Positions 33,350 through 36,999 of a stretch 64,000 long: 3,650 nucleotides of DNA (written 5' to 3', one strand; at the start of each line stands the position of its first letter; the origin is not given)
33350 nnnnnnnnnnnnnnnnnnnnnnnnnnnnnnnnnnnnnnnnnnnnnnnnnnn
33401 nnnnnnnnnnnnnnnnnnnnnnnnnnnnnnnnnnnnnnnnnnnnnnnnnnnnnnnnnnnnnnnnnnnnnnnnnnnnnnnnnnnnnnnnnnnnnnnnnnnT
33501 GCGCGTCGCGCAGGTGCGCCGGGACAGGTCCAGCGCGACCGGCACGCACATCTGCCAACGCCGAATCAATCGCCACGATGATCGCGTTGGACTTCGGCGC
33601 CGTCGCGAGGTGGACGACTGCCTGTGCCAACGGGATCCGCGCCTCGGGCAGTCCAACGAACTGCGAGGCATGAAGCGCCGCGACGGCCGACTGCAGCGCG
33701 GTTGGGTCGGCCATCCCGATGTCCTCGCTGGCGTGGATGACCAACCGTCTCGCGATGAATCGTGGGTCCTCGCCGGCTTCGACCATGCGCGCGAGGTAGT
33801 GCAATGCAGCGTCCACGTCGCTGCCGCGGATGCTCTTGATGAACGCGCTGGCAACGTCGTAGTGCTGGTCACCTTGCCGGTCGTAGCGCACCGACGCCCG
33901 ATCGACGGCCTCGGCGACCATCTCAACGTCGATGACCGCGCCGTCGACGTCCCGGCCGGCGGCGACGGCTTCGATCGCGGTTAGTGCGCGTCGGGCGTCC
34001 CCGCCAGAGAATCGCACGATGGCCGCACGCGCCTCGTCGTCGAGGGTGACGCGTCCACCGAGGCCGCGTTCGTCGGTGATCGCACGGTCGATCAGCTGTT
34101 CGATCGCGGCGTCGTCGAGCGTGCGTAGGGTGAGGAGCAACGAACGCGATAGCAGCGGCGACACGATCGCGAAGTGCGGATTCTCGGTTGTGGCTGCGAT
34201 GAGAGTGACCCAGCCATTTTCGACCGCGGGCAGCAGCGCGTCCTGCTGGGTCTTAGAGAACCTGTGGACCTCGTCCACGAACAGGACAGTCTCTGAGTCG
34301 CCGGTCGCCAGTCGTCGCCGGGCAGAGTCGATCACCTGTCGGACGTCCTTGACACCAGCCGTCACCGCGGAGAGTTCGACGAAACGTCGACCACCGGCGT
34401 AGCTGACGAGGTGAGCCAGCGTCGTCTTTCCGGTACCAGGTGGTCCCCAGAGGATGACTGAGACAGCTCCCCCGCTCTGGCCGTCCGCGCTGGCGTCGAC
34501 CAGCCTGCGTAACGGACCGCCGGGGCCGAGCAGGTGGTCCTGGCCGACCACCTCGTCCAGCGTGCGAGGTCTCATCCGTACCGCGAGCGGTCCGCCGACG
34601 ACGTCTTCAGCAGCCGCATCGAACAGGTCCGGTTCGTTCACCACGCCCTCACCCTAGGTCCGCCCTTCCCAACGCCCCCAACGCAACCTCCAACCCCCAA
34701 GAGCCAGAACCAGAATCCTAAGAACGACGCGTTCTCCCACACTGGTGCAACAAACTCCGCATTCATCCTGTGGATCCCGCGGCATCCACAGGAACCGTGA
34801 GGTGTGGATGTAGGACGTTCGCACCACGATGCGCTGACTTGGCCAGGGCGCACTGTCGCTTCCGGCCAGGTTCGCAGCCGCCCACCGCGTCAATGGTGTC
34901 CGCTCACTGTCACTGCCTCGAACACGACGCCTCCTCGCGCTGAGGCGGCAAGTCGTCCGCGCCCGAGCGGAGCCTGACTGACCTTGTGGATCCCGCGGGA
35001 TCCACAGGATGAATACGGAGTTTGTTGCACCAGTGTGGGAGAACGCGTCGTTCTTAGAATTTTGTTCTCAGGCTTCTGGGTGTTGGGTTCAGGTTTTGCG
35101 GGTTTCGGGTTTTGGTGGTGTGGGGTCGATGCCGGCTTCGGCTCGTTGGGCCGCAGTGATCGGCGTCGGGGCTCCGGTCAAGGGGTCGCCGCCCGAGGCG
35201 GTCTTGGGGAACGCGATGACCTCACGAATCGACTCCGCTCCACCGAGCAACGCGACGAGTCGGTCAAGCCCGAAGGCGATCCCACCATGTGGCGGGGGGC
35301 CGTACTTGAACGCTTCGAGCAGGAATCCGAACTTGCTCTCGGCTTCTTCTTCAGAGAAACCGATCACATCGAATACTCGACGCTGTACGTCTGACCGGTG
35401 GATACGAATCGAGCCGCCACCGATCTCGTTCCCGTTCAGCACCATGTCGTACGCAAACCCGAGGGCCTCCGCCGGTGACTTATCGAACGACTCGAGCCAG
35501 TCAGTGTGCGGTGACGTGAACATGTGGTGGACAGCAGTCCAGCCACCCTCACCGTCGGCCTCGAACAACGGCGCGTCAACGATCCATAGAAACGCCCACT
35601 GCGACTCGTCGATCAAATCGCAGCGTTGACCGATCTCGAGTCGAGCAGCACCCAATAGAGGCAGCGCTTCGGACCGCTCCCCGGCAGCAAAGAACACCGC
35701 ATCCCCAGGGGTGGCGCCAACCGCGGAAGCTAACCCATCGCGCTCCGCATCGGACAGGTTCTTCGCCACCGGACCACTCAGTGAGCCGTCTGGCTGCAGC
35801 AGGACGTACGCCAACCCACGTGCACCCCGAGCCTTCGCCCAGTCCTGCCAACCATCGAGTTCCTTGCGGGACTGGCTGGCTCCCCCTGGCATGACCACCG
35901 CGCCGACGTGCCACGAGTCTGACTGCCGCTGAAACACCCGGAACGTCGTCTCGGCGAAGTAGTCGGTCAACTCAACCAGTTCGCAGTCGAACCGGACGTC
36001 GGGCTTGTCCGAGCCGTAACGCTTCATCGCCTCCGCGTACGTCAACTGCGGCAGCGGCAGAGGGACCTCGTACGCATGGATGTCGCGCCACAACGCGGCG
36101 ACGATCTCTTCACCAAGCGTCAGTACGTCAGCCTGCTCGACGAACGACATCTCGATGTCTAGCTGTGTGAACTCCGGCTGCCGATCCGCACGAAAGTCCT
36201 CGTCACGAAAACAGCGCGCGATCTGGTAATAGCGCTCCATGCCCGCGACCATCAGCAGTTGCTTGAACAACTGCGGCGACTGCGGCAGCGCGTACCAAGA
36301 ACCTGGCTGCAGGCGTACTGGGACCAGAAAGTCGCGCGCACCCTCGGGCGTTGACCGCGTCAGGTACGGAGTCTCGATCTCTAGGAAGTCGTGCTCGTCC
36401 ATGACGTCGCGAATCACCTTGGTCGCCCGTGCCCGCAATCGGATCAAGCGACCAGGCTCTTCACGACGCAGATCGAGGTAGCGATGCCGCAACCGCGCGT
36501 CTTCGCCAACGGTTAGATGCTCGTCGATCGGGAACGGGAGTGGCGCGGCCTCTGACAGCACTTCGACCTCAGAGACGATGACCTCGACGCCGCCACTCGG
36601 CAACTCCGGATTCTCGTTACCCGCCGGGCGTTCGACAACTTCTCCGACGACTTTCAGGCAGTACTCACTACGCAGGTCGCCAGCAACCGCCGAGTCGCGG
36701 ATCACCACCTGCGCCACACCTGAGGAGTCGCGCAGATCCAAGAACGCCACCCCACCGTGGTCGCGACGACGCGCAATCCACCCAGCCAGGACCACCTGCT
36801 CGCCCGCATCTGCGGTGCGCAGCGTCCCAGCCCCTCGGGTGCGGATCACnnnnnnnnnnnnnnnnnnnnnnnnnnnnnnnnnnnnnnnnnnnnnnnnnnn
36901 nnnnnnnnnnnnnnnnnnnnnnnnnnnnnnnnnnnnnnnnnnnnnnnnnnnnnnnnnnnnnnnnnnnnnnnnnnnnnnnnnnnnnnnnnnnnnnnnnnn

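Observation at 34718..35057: MITE-like element with ~75-bp terminal inverted repeats in the rarA-aspS intergenic region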

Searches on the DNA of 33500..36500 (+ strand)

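Call 4: search_rna_families(source=window, start=33500, end=36500, threshold=evalue, max_evalue=1, show_alignments=3)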
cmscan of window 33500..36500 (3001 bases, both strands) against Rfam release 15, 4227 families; matches with E-value up to 1: 0.
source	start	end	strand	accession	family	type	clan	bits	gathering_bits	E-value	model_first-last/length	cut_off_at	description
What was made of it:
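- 34803..34972 (.): Unique core of 170 nt, 67.6% G+C. It is not palindromic and has no homolog anywhere searched. No Rfam match at E <= 1 (call 4).
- On Any described structured RNA family (Rfam 15): No match at E <= 1 on either strand of 33500-36500 (call 4).
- No Rfam family matches at E <= 1 (call 4).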

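Call 13: search_dna_similar(query=window:34690-35085:+, collection=plasmids, mode=distant, max_evalue=0.001)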
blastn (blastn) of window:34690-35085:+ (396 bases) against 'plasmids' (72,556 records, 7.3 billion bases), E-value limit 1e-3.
No match.

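Call 42: search_dna_similar(query=window:34690-35086:+, collection=phages, mode=distant, max_evalue=0.01)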
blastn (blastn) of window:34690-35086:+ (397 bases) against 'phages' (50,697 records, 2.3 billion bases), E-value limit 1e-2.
No match.
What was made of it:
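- On IS630/Tc1-type MITE: The arm has no match in plasmid or phage records (calls 13, 42).
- Tried and rejected: blastn of the element against PLSDB plasmids and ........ phages: no match (calls 13, 42).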

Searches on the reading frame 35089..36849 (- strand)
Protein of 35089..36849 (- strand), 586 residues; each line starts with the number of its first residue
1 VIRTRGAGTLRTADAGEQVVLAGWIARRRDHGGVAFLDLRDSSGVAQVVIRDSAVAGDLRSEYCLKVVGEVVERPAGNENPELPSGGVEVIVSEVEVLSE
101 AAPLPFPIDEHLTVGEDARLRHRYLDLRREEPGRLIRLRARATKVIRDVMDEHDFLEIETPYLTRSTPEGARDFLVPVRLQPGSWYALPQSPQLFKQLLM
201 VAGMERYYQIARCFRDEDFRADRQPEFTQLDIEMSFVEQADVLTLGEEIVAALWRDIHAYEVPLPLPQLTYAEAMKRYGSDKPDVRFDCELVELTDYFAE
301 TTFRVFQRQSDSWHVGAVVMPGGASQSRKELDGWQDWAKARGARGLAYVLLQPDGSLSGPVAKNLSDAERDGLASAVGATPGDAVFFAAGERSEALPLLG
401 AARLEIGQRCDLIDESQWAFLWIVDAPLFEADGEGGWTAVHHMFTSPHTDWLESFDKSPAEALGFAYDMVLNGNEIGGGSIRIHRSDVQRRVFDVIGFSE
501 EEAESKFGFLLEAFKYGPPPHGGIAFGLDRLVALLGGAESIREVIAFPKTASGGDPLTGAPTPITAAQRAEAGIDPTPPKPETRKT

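Call 7: search_protein_families(library=pfam, proteins=[window:35089-36849:-])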
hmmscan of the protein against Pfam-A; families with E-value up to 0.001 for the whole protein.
window:35089-36849:- (586 aa): 3 families
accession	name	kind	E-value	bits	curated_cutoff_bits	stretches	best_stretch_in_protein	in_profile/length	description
PF00152.25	tRNA-synt_2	-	2.2e-117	392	25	1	116-550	2-307/308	tRNA synthetases class II (D, K and N)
PF01336.31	tRNA_anti-codon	-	5.4e-15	55.5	27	1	19-98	1-75/75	OB-fold nucleic acid binding domain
PF02938.19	GAD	-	6.5e-14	52.4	23.4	1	314-396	10-92/95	GAD domain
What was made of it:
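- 35089..36849 (-): aspS (aspartate-tRNA ligase), the upstream gene. Its stop codon is at 35089-35091. Pfam tRNA-synt_2, OB-fold anticodon-binding domain and GAD (call 7).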

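Call 48: find_homologous_proteins(query=window:35089-36849:-, max_evalue=1e-120)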
Query window:35089-36849:- (586 aa): 8000 proteins with E <= 1e-120 among 8000 candidates; the best 120 are listed.
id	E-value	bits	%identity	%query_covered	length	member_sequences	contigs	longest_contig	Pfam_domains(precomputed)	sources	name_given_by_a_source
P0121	0.0e+0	1332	100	100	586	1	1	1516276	PF01336.32,PF02938.20,PF00152.26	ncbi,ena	-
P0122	0.0e+0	1128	85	99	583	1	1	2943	PF01336.32,PF02938.20,PF00152.26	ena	-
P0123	0.0e+0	1106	82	99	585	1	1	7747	PF01336.32,PF02938.20,PF00152.26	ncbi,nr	ncbi:MAG TPA: aspartate--tRNA ligase [Actinomycetes bacterium]|nr:aspartate--tRNA ligase [Actinomyce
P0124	0.0e+0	1100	81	99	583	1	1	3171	PF01336.32,PF02938.20,PF00152.26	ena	-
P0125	0.0e+0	1079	80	98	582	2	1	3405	PF01336.32,PF02938.20,PF00152.26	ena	-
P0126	0.0e+0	1078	81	99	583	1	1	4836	PF01336.32,PF02938.20,PF00152.26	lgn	-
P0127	0.0e+0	1077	80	99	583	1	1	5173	PF01336.32,PF02938.20,PF00152.26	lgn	-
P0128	0.0e+0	1064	79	99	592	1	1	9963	PF01336.32,PF02938.20,PF00152.26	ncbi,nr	ncbi:MAG TPA: aspartate--tRNA ligase [Actinomycetes bacterium]|nr:aspartate--tRNA ligase [Actinomyce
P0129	0.0e+0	1058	79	98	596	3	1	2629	PF01336.32,PF02938.20,PF00152.26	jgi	jgi:aspartyl-tRNA synthetase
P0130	0.0e+0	1055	79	99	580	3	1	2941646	PF01336.32,PF02938.20,PF00152.26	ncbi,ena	-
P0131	0.0e+0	1054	79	99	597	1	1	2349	PF01336.32,PF02938.20,PF00152.26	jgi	-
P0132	0.0e+0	1054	78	99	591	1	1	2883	PF01336.32,PF02938.20,PF00152.26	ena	-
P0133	0.0e+0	1054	78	99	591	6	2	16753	PF01336.32,PF02938.20,PF00152.26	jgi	jgi:aspartyl-tRNA synthetase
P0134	0.0e+0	1053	79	99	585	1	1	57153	PF01336.32,PF02938.20,PF00152.26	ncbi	-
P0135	0.0e+0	1048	80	98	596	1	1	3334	PF01336.32,PF02938.20,PF00152.26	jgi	jgi:aspartyl-tRNA synthetase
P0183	6.6e-286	967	86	83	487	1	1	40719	PF02938.20,PF00152.26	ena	-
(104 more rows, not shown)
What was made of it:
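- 35089..36849 (-): 100% identical to P0121 (call 48).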

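Call 49: find_encoding_contigs(protein=P0183, flank=4000, max_places=3)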
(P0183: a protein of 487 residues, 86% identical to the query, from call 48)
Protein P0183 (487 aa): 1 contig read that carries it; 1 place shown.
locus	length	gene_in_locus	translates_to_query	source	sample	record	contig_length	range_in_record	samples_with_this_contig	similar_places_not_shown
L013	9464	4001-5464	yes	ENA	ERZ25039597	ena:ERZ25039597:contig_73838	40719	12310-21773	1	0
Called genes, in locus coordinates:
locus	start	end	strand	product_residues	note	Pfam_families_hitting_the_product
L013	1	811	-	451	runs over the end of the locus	PF03993:DUF349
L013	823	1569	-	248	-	PF00160:Pro_isomerase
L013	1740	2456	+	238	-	PF00753:Lactamase_B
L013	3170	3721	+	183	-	PF13393:tRNA-synt_His (weak), PF03129:HGTP_anticodon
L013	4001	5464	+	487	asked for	PF00152:tRNA-synt_2, PF02938:GAD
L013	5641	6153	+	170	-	PF01078:Mg_chelatase (faint), PF05496:RuvB_N, PF13191:AAA_16 (faint), PF14532:Sigma54_activ_2 (weak), PF13401:AAA_22 (faint), PF00004:AAA, PF07728:AAA_5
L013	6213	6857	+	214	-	PF16193:AAA_assoc_2, PF12002:MgsA_C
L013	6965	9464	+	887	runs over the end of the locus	PF01411:tRNA-synt_2c, PF07973:tRNA_SAD, PF02272:DHHA1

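Call 50: find_encoding_contigs(protein=P0122, flank=3000, max_places=3)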
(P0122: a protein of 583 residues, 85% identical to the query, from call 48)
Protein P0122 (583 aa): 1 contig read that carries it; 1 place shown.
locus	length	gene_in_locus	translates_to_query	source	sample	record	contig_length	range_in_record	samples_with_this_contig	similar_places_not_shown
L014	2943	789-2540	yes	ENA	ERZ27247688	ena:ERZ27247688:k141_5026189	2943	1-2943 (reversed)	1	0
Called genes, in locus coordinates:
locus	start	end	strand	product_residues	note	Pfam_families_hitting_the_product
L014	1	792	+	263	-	?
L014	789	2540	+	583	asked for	PF01336:tRNA_anti-codon, PF00152:tRNA-synt_2, PF02938:GAD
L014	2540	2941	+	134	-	?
